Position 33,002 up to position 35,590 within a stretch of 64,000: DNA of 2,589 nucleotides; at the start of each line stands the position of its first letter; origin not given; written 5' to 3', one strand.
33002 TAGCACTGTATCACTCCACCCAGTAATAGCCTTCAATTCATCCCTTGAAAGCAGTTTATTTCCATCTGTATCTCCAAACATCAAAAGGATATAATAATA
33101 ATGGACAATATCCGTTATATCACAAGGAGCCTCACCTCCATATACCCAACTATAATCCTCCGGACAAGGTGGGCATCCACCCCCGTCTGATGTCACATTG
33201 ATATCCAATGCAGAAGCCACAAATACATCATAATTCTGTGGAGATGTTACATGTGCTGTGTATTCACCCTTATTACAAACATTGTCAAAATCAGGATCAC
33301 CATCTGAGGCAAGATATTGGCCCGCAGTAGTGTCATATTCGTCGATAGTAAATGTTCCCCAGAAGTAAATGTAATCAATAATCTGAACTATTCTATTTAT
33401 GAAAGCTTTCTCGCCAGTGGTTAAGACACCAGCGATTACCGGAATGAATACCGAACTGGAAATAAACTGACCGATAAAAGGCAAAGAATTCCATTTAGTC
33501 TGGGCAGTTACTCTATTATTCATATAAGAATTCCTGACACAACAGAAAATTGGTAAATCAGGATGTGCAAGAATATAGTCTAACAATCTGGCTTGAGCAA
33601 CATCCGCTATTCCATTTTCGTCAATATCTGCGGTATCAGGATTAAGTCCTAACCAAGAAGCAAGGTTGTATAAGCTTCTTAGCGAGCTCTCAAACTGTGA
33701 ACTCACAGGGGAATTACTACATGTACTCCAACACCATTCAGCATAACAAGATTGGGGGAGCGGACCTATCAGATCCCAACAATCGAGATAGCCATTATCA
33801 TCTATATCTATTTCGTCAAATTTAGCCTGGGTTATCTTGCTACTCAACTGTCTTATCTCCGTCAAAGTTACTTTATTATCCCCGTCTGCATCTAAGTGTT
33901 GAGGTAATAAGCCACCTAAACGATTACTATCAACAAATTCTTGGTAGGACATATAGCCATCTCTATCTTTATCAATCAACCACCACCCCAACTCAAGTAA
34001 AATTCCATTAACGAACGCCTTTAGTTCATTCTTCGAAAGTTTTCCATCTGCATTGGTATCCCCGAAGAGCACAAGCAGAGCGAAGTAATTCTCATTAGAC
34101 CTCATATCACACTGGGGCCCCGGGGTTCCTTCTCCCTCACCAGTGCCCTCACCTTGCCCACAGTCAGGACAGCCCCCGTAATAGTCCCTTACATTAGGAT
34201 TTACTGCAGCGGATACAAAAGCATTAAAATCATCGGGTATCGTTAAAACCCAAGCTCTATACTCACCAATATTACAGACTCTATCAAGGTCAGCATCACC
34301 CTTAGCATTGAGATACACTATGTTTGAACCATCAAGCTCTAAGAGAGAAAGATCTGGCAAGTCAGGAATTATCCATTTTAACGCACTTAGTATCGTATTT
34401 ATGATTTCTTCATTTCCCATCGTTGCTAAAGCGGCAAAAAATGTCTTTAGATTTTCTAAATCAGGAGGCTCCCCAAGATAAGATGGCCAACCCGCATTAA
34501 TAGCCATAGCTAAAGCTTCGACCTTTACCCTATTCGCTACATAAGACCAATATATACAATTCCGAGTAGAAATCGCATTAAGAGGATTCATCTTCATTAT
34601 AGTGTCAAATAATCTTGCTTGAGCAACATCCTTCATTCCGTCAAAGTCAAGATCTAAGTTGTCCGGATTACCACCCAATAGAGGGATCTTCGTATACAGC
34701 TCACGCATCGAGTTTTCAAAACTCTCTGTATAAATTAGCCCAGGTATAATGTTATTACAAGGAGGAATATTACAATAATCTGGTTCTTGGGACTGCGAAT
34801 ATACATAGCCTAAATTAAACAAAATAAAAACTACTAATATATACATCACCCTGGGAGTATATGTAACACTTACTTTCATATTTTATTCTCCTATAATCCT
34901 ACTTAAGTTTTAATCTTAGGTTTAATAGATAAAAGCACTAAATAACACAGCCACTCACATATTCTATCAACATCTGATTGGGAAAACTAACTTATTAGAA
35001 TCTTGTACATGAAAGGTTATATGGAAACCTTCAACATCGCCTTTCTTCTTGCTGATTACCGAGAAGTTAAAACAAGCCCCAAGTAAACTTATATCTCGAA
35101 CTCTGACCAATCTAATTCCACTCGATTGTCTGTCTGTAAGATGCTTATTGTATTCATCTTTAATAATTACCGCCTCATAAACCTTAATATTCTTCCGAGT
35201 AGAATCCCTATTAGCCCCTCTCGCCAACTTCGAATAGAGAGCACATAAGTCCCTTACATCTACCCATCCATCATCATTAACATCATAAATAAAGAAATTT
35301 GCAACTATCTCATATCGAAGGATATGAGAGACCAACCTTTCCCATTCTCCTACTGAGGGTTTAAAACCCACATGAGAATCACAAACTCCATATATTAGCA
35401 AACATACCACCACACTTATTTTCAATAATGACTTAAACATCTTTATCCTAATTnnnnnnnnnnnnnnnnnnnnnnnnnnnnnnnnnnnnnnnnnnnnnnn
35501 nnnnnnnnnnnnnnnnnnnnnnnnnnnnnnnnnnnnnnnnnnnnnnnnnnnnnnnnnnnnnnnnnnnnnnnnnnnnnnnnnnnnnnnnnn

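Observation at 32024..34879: Paralogous family of large secreted EF-hand / dockerin-like Ca-binding modular proteins (three large genes plus one small relative)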

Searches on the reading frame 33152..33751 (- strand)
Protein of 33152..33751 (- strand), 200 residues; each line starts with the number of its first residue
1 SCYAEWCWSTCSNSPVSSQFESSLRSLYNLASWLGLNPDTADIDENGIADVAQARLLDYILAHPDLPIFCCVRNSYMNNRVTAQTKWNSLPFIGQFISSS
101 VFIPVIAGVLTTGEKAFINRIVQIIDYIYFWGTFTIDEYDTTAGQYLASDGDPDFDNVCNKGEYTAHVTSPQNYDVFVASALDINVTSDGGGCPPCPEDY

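Call 8: find_homologous_proteins(query=window:33152-33751:-, max_evalue=0.001)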
Query seq(200 aa): 104 candidates shared short words with the query, none scored E <= 0.001.

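Call 22: find_related_loci(query=A1, collection=genome_contigs, flank=6000)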
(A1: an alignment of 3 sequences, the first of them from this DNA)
Query A1 (200 aa) in genome_contigs; peptide patterns used: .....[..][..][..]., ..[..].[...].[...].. (x = any residue, [..] = any of these).
200 stretches matched a pattern; 33 encode a relative of the query (tblastn E <= 1e-3); 33 distinct loci.
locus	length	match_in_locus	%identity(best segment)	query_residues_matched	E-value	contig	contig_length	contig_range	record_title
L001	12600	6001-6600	87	1-200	1e-121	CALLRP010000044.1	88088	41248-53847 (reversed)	MAG: uncultured bacterium isolate R1_Bin_METABAT__202_1 genome assembly, contig: c_000001152076, whole genome shotgun se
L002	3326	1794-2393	82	1-200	4e-120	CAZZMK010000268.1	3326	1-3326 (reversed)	MAG TPA_asm: uncultured Nitrospirales bacterium isolate binchicken_co25_113 genome assembly, contig: k141_30854, whole g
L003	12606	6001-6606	69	1-200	6e-95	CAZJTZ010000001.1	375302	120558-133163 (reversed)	MAG TPA_asm: uncultured Nitrospirales bacterium isolate SRP216815_co1_147 genome assembly, contig: NODE_22_length_375302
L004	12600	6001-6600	67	1-200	1e-94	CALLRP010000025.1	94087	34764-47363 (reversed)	MAG: uncultured bacterium isolate R1_Bin_METABAT__202_1 genome assembly, contig: c_000002873958, whole genome shotgun se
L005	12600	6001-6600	67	1-200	2e-93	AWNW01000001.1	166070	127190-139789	Candidatus Hydrogenedens terephthalaticus JGI OTU-1 NKB19COM1_contig_0_0.1, whole genome shotgun sequence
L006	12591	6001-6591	67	1-197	1e-92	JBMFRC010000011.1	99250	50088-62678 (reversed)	MAG: Candidatus Hydrogenedens sp. isolate KM4344-31 NODE_11_length_99250_cov_5.822179, whole genome shotgun sequence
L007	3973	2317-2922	66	1-200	5e-93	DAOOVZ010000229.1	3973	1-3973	MAG TPA_asm: Candidatus Hydrogenedens sp. isolate AMR_MDS_2428 NODE_12384_length_3973_cov_4.245023, whole genome shotgun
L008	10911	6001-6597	49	1-197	7e-60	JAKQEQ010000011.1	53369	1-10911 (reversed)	MAG: Candidatus Hydrogenedentota bacterium isolate USDE_maxbin.110 k141_1500482, whole genome shotgun sequence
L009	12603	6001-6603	50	1-198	3e-59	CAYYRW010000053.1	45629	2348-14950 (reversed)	MAG TPA_asm: uncultured Nitrospirales bacterium isolate binchicken_co20_17 genome assembly, contig: NODE_1840_length_456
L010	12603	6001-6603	49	1-198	2e-57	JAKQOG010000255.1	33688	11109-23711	MAG: Candidatus Hydrogenedentota bacterium isolate USDV_metabat.86 k141_220085, whole genome shotgun sequence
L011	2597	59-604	51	20-198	5e-52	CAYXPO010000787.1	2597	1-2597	MAG TPA_asm: uncultured Nitrospirales bacterium isolate binchicken_co117_52 genome assembly, contig: NODE_66474_length_2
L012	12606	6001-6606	39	2-198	4e-38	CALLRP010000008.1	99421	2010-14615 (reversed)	MAG: uncultured bacterium isolate R1_Bin_METABAT__202_1 genome assembly, contig: c_000001616290, whole genome shotgun se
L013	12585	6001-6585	37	7-196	3e-37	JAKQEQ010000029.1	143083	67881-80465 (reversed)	MAG: Candidatus Hydrogenedentota bacterium isolate USDE_maxbin.110 k141_141214, whole genome shotgun sequence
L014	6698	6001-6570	37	7-199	1e-34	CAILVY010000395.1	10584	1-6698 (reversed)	MAG: Candidatus Hydrogenedentes bacterium isolate LaPlata_bin-1517 genome assembly, contig: bin-1517:395/407, whole geno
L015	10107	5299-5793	41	37-196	4e-32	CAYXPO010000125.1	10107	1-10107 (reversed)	MAG TPA_asm: uncultured Nitrospirales bacterium isolate binchicken_co117_52 genome assembly, contig: NODE_11905_length_1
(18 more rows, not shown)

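Call 30: search_protein_representatives(alignment_id=A1)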
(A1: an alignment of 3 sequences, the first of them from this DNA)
Query: 3 sequences, 207 profile positions. Proteins with E-value up to 0.001 (for the whole library): 79; up to 1e-10: 50; up to 1e-30: 23. The best 79 are listed.
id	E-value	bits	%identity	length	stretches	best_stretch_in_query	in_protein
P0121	1.1e-189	642.9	-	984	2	2-207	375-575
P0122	3.6e-161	549.7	-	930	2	2-205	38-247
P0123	1.8e-111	387.3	-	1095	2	4-204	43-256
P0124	1.0e-109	381.6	-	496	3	1-206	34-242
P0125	1.1e-83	296.6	-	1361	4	1-204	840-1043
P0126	1.0e-79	283.6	-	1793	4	2-207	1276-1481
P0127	1.5e-77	276.5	-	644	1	1-207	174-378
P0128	7.7e-67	241.5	-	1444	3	2-204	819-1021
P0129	2.5e-65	236.6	-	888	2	3-204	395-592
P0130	7.4e-65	235.1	-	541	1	1-207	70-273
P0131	1.1e-58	215.0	-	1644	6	3-203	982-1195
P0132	2.7e-57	210.3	-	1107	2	3-204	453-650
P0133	1.8e-56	207.6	-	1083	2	2-205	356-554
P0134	1.5e-51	191.6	-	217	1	34-207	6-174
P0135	8.5e-47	176.0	-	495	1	4-204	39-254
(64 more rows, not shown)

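Call 41: predict_structure(alignment_id=A2)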
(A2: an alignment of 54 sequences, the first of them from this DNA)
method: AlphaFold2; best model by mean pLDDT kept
length: 200 residues; sequences in the alignment: 54
mean_pLDDT: 94.6   pTM: 0.91
mean pLDDT of the five models: 94.6, 94.6, 94.1, 93.6, 93.3
residues with pLDDT >= 90: 174; 70-90: 24; 50-70: 0; < 50: 2
segments of 3 or more residues with pLDDT < 50: none
pLDDT, mean of each block of 10 residues (from residue 1): 92 98 97 94 98 99 98 98 94 90 97 96 86 87 98 97 98 98 98 79
secondary structure, 60 per line:
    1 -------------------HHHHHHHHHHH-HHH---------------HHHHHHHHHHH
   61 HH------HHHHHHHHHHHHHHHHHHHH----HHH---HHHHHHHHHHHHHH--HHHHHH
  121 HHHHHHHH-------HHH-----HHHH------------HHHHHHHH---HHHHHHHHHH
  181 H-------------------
elements in order: H20-30 H50-62 H69-88 H99-112 H115-128 H144-147 H160-167 H171-181
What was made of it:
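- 33131..33742 (-): Module X copy 2 (A951 residues 380-583). This is the copy that was modelled. AlphaFold2 gives pLDDT 94.6 and pTM 0.91 with eight helices (call 41).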

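Call 43: find_encoding_contigs(protein=P0127, flank=10000, max_places=6)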
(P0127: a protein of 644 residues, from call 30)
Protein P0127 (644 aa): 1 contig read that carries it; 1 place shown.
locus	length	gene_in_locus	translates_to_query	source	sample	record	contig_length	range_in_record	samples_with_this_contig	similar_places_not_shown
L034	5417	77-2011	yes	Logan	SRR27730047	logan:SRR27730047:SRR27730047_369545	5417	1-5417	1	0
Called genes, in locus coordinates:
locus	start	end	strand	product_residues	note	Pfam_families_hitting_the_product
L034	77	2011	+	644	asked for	PF00036:EF-hand_1 (faint), PF13202:EF-hand_5 (faint), PF13405:EF-hand_6 (faint), PF13499:EF-hand_7 (weak)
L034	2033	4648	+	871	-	PF00801:PKD, PF18911:PKD_4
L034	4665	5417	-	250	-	?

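Call 45: find_encoding_contigs(protein=P0130, flank=10000, max_places=6)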
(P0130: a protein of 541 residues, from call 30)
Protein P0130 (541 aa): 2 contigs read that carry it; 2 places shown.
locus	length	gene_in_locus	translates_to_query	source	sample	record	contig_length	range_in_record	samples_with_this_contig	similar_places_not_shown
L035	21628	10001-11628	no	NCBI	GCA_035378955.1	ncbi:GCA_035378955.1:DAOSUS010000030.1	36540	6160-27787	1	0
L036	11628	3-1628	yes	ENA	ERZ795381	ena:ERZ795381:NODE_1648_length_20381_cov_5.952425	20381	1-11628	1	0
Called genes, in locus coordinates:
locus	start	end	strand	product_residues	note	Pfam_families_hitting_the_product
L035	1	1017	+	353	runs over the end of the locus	PF01073:3Beta_HSD, PF01370:Epimerase, PF02719:Polysacc_synt_2, PF04321:RmlD_sub_bind, PF16363:GDP_Man_Dehyd, PF07993:NAD_binding_4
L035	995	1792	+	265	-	PF13641:Glyco_tranf_2_3, PF00535:Glycos_transf_2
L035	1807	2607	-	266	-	PF01182:Glucosamine_iso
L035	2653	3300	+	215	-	PF03006:HlyIII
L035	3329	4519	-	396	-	PF00155:Aminotran_1_2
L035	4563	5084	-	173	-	PF13616:Rotamase_3, PF00639:Rotamase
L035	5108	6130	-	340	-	PF00482:T2SSF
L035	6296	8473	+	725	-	-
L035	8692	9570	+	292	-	PF00288:GHMP_kinases_N, PF08544:GHMP_kinases_C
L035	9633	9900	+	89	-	-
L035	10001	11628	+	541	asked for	-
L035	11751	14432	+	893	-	PF18911:PKD_4, PF00801:PKD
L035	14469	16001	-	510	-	PF00072:Response_reg, PF13492:GAF_3 (faint), PF01590:GAF, PF13185:GAF_2 (weak), PF01966:HD, PF13487:HD_5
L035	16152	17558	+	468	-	PF04734:Ceramidase_alk (faint)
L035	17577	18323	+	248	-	PF00702:Hydrolase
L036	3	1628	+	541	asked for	?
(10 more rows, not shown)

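Call 68: search_protein_families(library=pfam, proteins=[L009:4246-4761:+, L001:4284-4760:+, L005:4288-4764:+], max_evalue=1)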
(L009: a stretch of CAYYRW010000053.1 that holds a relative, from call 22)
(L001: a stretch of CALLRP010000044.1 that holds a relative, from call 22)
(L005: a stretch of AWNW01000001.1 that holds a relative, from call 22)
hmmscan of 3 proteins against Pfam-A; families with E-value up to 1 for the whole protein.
L009:4246-4761:+ (171 aa): 4 families
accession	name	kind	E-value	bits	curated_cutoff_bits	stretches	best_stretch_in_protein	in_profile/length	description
PF00404.24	Dockerin_1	-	1.5e-06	28.7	22.9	1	39-86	2-51/57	Dockerin type I domain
PF00036.39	EF-hand_1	-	0.18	11.9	25.4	0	72-90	10-28/29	EF hand domain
PF13405.12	EF-hand_6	-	0.25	11.6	25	0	72-89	10-27/30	EF-hand domain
PF13202.12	EF-hand_5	-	0.57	10.2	25.9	0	72-87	9-24/25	EF hand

L001:4284-4760:+ (158 aa): 6 families
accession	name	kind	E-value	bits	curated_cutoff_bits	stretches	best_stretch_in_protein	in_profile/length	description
PF00404.24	Dockerin_1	-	0.0093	16.6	22.9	1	50-72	30-52/57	Dockerin type I domain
PF00036.39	EF-hand_1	-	0.013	15.4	25.4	1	56-75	9-28/29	EF hand domain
PF23728.1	Tubby_C_like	-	0.017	15.5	24.4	1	36-131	35-134/172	Tubby C-terminal like domain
PF13499.12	EF-hand_7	-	0.057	14.2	30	1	55-82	10-37/67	EF-hand domain pair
PF13202.12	EF-hand_5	-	0.12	12.4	25.9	1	56-69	8-21/25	EF hand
PF13405.12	EF-hand_6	-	0.15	12.3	25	1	56-72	9-25/30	EF-hand domain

L005:4288-4764:+ (158 aa): 2 families
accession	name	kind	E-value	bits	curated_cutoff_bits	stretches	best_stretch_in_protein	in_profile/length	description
PF00404.24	Dockerin_1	-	0.005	17.4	22.9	1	58-83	2-27/57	Dockerin type I domain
PF17815.7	PDZ_3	-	0.0097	16.1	22.8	1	32-137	56-137/145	PDZ domain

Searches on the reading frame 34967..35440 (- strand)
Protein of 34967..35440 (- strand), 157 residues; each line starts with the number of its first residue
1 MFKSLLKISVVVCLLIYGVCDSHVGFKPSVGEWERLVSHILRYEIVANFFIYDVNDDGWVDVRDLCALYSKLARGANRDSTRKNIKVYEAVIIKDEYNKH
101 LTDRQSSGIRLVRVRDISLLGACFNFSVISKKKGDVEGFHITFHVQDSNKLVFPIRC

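Call 3: search_protein_families(library=pfam, proteins=[window:34967-35440:-], max_evalue=1)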
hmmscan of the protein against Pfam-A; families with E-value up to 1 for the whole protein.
window:34967-35440:- (157 aa): 3 families
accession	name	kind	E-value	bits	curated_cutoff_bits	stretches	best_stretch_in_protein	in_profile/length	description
PF00404.24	Dockerin_1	-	0.015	15.9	22.9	1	52-78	2-29/57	Dockerin type I domain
PF13405.12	EF-hand_6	-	0.028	14.6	25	1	48-70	5-27/30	EF-hand domain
PF13499.12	EF-hand_7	-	0.031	15.1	30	1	49-77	8-32/67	EF-hand domain pair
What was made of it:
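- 34967..35440 (-): B157: a small secreted protein whose classical dockerin has decayed so that only the second repeat remains. It is the conserved upstream neighbour of A951. Window copy: Pfam Dockerin_1 15.9 bits, below the 22.9 cut-off (call 3).
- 35207..35296 (-): The surviving dockerin-type loop and helix of B157 (residues 49-78, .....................). Pfam Dockerin_1 match at residues 52-78 (call 3).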

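Call 4: search_protein_families(library=ncbifam, proteins=[window:34967-35440:-], max_evalue=1)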
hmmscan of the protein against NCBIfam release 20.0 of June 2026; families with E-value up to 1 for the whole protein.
window:34967-35440:- (157 aa): 0 families

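Call 20: search_protein_families(library=pfam, proteins=[window:34970-35374:-], max_evalue=10)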
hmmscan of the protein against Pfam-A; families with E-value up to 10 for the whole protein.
seq(135 aa): 3 families
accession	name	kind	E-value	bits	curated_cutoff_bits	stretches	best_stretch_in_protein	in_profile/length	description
PF00404.24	Dockerin_1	-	0.011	16.4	22.9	1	30-56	2-29/57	Dockerin type I domain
PF13405.12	EF-hand_6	-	0.023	14.9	25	1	26-48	5-27/30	EF-hand domain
PF13499.12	EF-hand_7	-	0.024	15.5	30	1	27-55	8-32/67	EF-hand domain pair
